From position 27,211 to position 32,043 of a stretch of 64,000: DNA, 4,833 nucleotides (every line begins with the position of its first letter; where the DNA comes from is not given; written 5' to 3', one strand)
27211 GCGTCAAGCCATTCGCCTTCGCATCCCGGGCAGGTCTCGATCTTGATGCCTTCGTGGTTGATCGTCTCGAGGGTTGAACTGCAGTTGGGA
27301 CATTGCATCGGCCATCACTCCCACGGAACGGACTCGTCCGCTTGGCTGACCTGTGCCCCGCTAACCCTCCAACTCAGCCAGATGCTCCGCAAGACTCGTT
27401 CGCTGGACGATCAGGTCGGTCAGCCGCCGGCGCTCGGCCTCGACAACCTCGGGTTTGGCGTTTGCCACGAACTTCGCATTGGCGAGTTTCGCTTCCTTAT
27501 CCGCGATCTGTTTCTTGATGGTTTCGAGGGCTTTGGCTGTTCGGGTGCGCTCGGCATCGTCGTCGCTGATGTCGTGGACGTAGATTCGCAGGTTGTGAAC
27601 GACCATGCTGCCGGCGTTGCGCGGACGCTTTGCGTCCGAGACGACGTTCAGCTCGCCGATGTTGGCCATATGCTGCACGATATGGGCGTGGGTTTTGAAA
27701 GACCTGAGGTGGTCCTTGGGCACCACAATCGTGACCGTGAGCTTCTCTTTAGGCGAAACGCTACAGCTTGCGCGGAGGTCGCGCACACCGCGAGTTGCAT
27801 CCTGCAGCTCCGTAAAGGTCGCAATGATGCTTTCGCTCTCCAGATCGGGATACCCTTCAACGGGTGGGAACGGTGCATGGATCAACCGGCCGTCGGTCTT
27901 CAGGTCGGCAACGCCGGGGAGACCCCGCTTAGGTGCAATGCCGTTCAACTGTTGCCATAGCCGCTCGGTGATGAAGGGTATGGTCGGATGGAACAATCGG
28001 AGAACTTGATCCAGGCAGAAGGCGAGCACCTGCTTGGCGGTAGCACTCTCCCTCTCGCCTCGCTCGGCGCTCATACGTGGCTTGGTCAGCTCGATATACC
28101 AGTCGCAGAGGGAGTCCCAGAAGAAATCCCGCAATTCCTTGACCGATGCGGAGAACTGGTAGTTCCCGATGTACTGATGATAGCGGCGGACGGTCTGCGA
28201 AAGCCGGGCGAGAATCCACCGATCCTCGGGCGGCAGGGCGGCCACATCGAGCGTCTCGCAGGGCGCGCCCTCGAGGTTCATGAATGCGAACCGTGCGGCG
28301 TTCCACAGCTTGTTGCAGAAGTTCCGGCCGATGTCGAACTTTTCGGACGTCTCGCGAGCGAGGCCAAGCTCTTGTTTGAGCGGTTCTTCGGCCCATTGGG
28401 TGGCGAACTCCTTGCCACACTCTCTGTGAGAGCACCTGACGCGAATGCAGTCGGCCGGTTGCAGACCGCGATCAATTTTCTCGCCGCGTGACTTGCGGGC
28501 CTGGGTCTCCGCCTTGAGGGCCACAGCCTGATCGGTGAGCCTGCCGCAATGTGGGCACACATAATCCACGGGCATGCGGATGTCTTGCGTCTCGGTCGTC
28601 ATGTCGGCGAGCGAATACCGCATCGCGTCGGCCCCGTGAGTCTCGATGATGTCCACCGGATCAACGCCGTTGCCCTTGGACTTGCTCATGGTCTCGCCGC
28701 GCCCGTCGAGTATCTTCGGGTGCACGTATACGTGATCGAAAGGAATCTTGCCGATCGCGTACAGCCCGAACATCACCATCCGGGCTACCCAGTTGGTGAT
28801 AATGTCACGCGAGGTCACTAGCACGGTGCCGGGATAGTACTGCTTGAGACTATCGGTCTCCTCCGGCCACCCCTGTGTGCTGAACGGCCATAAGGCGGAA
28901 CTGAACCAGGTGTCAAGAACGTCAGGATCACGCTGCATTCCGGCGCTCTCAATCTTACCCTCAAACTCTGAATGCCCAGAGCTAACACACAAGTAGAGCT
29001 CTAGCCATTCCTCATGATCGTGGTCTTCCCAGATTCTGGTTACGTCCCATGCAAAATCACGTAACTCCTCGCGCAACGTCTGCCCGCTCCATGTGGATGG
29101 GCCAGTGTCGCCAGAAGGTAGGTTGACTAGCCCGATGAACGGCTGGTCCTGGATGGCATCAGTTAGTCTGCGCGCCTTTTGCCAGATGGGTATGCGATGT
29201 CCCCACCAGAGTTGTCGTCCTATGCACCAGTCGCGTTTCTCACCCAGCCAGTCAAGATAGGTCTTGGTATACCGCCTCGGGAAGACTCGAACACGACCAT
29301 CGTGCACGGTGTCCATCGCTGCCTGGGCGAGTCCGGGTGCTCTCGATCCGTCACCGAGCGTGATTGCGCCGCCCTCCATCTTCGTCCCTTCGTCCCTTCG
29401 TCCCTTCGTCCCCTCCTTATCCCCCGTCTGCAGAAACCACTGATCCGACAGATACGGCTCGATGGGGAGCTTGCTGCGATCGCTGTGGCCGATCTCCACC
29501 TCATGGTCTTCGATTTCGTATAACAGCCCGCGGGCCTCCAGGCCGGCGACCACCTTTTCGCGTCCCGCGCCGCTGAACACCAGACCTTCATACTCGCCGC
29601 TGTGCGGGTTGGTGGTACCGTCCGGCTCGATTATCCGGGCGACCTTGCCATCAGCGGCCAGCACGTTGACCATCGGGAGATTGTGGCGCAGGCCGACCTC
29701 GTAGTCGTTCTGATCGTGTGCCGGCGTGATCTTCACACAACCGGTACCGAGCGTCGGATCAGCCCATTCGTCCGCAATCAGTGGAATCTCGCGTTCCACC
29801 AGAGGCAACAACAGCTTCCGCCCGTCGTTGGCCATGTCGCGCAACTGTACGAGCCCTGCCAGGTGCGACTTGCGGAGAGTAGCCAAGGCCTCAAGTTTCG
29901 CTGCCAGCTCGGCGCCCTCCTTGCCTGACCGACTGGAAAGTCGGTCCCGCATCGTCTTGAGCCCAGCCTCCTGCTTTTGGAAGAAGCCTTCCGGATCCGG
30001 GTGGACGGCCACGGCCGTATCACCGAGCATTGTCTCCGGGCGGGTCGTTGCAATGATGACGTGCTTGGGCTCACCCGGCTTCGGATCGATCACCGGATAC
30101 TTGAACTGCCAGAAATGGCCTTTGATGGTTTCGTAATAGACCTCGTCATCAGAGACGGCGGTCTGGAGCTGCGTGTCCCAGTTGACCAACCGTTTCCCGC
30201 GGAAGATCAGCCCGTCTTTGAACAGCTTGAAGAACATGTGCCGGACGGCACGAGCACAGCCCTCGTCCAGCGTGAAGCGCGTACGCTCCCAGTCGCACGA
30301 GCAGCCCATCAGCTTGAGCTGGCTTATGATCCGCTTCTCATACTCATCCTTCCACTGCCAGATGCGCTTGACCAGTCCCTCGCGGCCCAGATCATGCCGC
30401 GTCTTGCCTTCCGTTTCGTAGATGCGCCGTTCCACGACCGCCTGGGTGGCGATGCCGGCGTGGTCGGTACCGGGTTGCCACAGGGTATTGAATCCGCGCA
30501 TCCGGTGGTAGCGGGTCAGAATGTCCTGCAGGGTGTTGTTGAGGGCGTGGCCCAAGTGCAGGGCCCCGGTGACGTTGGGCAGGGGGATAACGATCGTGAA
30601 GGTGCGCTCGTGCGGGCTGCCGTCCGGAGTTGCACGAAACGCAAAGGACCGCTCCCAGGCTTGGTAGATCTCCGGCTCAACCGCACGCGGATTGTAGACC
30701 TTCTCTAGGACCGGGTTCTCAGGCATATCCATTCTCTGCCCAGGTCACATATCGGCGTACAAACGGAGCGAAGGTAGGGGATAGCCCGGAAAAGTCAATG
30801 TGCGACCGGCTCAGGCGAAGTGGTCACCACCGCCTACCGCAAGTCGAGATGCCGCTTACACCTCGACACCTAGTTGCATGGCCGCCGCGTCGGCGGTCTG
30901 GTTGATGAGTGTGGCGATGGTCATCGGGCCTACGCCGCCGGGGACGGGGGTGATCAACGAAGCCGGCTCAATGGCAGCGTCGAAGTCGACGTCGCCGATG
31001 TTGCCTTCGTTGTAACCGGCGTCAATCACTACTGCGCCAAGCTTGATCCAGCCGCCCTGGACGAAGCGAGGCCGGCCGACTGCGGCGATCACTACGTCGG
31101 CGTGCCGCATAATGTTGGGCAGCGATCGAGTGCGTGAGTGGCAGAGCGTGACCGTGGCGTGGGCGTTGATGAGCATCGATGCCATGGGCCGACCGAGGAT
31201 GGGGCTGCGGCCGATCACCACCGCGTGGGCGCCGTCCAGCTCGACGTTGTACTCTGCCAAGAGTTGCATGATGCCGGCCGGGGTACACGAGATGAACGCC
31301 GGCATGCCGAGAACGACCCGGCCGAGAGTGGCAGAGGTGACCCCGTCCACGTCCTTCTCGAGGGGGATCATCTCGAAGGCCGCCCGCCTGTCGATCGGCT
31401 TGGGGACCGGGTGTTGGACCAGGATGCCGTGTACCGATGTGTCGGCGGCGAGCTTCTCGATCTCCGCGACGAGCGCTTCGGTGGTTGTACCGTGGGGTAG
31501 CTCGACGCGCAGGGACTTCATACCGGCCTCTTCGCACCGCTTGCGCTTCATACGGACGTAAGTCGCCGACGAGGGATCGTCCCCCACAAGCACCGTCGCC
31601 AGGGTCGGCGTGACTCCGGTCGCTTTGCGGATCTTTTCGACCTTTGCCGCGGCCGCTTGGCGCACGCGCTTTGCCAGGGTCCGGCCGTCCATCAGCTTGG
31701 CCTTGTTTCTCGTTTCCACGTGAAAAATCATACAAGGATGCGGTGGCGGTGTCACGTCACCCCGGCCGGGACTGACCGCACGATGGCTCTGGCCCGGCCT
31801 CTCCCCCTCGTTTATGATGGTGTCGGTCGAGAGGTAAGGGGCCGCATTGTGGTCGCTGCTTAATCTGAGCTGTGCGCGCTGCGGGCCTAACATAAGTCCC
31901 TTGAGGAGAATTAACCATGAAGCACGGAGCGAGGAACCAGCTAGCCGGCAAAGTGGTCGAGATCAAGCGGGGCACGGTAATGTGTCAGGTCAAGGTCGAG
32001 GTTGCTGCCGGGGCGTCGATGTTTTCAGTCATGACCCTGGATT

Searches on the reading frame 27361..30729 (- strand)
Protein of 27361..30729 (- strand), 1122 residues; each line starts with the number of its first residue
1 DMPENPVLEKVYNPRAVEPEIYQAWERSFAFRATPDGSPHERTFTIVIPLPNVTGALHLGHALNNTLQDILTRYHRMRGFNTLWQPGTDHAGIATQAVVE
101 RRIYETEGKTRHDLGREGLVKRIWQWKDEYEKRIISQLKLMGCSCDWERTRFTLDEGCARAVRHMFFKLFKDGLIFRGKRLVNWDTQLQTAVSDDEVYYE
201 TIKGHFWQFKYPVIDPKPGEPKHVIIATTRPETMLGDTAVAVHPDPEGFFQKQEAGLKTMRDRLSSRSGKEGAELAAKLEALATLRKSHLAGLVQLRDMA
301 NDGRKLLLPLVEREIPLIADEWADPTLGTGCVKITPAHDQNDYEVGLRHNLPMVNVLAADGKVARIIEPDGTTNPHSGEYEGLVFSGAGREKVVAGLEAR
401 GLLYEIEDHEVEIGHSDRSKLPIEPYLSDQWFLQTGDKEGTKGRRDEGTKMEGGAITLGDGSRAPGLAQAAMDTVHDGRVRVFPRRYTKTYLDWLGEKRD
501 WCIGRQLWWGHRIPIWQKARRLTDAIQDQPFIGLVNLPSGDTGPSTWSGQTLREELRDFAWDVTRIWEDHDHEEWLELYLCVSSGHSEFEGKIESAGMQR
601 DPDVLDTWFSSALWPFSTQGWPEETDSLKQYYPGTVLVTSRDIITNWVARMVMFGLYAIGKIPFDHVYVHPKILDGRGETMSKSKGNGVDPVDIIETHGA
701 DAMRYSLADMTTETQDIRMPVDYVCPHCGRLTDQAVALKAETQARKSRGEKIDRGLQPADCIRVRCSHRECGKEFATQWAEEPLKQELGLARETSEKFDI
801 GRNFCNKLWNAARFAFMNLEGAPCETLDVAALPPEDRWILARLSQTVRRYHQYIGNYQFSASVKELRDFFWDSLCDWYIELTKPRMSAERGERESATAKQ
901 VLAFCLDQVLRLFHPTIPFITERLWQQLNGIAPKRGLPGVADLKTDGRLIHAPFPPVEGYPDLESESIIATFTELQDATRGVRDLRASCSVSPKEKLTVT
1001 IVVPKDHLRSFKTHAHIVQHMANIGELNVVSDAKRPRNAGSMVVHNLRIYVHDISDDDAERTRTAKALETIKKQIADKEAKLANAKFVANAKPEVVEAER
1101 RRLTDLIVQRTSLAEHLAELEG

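Call 39: search_protein_families(library=ncbifam, proteins=[window:27361-30729:-], max_evalue=0.001)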
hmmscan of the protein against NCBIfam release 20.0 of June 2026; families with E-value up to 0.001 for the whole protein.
window:27361-30729:- (1122 aa): 17 families
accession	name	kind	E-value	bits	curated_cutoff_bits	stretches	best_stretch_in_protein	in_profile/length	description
NF004349.1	PRK05729.1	equivalog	1.1e-297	990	704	3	303-720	236-556/860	valine--tRNA ligase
TIGR00422.1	valS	equivalog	2.1e-261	869.7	612.1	4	9-248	2-236/863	valine--tRNA ligase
NF011492.0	PRK14900.1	equivalog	1.4e-245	817.8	1783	4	7-249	8-246/1044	valine--tRNA ligase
NF009687.0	PRK13208.1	equivalog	9e-135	450.8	738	4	8-249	6-236/801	valine--tRNA ligase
TIGR00392.1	ileS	equivalog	8.1e-105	351.8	621.4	2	10-720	4-650/861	isoleucine--tRNA ligase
NF000540.1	alt_ValS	exception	4.7e-81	272.9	900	4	18-251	10-254/827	valine--tRNA ligase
NF008957.0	PRK12300.1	subfamily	2.4e-48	164.8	677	3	14-345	6-323/946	leucine--tRNA ligase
TIGR00395.1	leuS_arch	equivalog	4.4e-42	144.1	648.5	3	17-343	3-316/938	leucine--tRNA ligase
NF000257.1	MupA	exception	8.4e-42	143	1900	3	19-436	10-402/1024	mupirocin-resistant isoleucine--tRNA ligase MupA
TIGR00396.1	leuS_bact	equivalog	4.3e-41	140.9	548.4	3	12-213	1-181/843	leucine--tRNA ligase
NF000258.1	MupB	exception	1.8e-40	138.6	1900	2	19-434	10-404/1033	mupirocin-resistant isoleucine--tRNA ligase MupB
NF040702.1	ileS_w_GNAT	exception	1.5e-37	128.8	1999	3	19-204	24-214/1100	isoleucine--tRNA ligase, N-acetyltransferase domain-containing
TIGR00398.1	metG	equivalog_domain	9.9e-22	77.3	336.35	2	46-97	3-54/530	methionine--tRNA ligase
NF008900.0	PRK12267.1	equivalog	9e-20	70.7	598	2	607-708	227-327/648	methionine--tRNA ligase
NF001100.0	PRK00133.1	equivalog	3.8e-14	52.2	587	1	41-96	4-59/676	methionine--tRNA ligase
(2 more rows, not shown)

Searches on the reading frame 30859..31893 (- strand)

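Call 83: search_protein_families(library=pfam, proteins=[window:30859-31893:-], max_evalue=0.0001)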
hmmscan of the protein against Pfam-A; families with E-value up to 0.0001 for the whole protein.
window:30859-31893:- (345 aa): 2 families
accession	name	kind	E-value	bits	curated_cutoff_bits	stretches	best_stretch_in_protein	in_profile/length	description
PF02882.25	THF_DHG_CYH_C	-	3.7e-59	199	27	1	188-339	3-158/160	Tetrahydrofolate dehydrogenase/cyclohydrolase, NAD(P)-binding domain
PF00763.28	THF_DHG_CYH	-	1.2e-37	129.1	32.8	1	68-183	1-115/115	Tetrahydrofolate dehydrogenase/cyclohydrolase, catalytic domain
